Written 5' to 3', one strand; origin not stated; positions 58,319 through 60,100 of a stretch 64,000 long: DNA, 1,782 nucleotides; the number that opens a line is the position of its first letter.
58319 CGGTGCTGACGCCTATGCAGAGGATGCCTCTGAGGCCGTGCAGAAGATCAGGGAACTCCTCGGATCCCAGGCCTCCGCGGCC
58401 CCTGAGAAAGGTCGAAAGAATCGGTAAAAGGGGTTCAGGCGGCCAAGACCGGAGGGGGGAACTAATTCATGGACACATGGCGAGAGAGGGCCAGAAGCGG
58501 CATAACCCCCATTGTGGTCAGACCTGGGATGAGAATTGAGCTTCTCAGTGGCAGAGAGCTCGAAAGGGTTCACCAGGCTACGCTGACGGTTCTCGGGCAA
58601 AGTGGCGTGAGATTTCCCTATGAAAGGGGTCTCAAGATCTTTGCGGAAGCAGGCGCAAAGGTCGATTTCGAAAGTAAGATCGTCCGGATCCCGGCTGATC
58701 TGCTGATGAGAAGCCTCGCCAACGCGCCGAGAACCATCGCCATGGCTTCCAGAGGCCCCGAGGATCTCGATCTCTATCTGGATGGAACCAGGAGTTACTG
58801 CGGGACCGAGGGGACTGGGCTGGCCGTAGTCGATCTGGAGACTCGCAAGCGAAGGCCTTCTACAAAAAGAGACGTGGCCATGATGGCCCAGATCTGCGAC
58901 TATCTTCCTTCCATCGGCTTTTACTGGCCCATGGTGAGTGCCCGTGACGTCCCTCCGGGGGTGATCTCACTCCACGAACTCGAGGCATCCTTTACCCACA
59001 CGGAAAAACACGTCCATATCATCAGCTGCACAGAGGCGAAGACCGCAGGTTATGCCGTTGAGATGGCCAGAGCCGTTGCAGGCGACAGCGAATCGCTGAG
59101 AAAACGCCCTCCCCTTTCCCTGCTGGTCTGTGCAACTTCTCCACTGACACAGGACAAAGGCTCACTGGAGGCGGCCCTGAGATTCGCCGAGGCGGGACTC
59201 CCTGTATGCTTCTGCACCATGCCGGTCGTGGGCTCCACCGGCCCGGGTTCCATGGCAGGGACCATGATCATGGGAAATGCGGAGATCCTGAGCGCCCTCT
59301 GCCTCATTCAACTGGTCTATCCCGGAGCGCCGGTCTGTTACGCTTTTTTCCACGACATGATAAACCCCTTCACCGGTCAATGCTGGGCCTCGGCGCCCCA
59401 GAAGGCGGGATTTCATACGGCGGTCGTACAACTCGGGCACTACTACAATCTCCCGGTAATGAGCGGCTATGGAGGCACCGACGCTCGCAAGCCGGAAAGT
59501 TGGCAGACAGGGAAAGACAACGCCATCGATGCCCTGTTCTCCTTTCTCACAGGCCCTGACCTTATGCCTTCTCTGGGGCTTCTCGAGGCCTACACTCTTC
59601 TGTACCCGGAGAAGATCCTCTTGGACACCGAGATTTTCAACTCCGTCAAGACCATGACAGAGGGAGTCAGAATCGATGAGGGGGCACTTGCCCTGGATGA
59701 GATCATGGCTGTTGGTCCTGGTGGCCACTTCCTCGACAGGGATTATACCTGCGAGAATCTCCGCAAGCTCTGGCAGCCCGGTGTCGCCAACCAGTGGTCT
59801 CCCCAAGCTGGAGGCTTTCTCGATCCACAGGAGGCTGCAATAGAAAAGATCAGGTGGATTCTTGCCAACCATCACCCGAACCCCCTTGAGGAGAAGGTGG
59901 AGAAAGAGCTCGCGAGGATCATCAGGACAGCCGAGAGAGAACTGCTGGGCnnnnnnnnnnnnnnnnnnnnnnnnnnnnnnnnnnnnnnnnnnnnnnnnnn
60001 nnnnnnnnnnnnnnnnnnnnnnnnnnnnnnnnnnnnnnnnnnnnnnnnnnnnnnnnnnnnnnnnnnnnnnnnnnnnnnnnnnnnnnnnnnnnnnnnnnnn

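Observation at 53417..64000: Composite methylamine/quaternary-amine demethylation locus: aminotransferase, Pyl-MttB, Pyl-MtbB, corrinoid protein, non-Pyl MttB paralog, PotBCDA-type importer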

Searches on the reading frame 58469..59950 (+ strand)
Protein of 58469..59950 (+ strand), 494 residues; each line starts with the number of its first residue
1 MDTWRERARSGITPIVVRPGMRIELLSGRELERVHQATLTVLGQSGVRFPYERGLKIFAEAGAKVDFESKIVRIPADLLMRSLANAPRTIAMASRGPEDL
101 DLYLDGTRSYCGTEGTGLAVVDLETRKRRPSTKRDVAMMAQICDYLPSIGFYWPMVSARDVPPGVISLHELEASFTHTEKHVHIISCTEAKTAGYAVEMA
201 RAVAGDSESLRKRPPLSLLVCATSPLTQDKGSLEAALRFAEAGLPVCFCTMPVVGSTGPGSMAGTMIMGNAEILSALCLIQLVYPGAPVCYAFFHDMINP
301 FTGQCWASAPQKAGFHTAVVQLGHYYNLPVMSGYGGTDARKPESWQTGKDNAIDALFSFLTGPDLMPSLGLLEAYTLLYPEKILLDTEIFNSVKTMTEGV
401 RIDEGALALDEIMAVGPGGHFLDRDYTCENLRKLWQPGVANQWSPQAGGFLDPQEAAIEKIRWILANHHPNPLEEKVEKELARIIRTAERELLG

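Call 14: search_protein_families(library=pfam, proteins=[window:58469-59950:+])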
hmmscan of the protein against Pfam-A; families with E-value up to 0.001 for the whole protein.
window:58469-59950:+ (494 aa): 1 family
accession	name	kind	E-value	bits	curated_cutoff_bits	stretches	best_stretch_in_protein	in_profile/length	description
PF06253.16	MTTB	-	3.8e-73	246.6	25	1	13-490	21-497/500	Trimethylamine methyltransferase (MTTB)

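Call 15: search_protein_families(library=ncbifam, proteins=[window:58469-59950:+])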
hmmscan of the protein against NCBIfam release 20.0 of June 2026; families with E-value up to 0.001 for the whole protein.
window:58469-59950:+ (494 aa): 1 family
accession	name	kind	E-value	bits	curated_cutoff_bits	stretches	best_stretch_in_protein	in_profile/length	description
TIGR02369.2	trimeth_pyl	equivalog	2.7e-113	379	525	1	22-489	2-469/469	[trimethylamine--corrinoid protein] Co-methyltransferase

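Call 17: find_encoding_contigs(protein=window:58469-59950:+, flank=10000, max_places=6)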
Protein window:58469-59950:+ (494 aa): 1 contig read that carries it; 1 place shown.
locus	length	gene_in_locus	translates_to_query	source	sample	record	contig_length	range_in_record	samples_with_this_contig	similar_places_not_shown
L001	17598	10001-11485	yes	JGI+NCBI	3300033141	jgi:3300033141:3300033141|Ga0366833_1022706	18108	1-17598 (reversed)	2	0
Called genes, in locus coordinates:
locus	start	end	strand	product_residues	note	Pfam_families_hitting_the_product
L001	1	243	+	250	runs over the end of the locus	PF04371:PAD_porph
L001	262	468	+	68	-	-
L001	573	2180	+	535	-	PF00324:AA_permease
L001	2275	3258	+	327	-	PF00149:Metallophos (faint), PF12850:Metallophos_2 (faint)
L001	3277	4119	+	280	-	-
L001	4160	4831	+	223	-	-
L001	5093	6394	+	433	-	PF00202:Aminotran_3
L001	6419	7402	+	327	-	PF06253:MTTB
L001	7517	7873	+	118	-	PF06253:MTTB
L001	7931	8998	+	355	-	PF09505:Dimeth_Pyl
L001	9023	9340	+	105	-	PF09505:Dimeth_Pyl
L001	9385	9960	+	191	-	PF02607:B12-binding_2, PF02310:B12-binding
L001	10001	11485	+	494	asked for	PF06253:MTTB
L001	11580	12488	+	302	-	PF00528:BPD_transp_1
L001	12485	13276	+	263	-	PF00528:BPD_transp_1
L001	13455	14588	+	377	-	PF13343:SBP_bac_6 (faint), PF13416:SBP_bac_8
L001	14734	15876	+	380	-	PF00005:ABC_tran, PF13304:AAA_21 (faint)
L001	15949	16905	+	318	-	PF00491:Arginase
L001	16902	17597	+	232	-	?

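Call 18: search_solved_structures(query=window:58469-59950:+, max_evalue=0.001, show_alignments=3)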
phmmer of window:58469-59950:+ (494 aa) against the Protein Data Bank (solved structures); distinct sequences matched with E-value up to 0.001: 5.
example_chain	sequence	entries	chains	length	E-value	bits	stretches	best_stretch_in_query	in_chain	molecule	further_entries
7xcl_A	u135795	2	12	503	7.3e-59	202.8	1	19-491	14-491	Trimethylamine methyltransferase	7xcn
7xcm_A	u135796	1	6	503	8.5e-59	202.6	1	19-491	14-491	Trimethylamine methyltransferase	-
9yce_A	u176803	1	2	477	4.9e-56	193.5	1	24-487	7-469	Glycine betaine methyltransferase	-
2qne_A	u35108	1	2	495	5.4e-56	193.3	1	24-487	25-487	Putative methyltransferase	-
4yyc_A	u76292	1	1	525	5.2e-25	91.1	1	14-435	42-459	Putative trimethylamine methyltransferase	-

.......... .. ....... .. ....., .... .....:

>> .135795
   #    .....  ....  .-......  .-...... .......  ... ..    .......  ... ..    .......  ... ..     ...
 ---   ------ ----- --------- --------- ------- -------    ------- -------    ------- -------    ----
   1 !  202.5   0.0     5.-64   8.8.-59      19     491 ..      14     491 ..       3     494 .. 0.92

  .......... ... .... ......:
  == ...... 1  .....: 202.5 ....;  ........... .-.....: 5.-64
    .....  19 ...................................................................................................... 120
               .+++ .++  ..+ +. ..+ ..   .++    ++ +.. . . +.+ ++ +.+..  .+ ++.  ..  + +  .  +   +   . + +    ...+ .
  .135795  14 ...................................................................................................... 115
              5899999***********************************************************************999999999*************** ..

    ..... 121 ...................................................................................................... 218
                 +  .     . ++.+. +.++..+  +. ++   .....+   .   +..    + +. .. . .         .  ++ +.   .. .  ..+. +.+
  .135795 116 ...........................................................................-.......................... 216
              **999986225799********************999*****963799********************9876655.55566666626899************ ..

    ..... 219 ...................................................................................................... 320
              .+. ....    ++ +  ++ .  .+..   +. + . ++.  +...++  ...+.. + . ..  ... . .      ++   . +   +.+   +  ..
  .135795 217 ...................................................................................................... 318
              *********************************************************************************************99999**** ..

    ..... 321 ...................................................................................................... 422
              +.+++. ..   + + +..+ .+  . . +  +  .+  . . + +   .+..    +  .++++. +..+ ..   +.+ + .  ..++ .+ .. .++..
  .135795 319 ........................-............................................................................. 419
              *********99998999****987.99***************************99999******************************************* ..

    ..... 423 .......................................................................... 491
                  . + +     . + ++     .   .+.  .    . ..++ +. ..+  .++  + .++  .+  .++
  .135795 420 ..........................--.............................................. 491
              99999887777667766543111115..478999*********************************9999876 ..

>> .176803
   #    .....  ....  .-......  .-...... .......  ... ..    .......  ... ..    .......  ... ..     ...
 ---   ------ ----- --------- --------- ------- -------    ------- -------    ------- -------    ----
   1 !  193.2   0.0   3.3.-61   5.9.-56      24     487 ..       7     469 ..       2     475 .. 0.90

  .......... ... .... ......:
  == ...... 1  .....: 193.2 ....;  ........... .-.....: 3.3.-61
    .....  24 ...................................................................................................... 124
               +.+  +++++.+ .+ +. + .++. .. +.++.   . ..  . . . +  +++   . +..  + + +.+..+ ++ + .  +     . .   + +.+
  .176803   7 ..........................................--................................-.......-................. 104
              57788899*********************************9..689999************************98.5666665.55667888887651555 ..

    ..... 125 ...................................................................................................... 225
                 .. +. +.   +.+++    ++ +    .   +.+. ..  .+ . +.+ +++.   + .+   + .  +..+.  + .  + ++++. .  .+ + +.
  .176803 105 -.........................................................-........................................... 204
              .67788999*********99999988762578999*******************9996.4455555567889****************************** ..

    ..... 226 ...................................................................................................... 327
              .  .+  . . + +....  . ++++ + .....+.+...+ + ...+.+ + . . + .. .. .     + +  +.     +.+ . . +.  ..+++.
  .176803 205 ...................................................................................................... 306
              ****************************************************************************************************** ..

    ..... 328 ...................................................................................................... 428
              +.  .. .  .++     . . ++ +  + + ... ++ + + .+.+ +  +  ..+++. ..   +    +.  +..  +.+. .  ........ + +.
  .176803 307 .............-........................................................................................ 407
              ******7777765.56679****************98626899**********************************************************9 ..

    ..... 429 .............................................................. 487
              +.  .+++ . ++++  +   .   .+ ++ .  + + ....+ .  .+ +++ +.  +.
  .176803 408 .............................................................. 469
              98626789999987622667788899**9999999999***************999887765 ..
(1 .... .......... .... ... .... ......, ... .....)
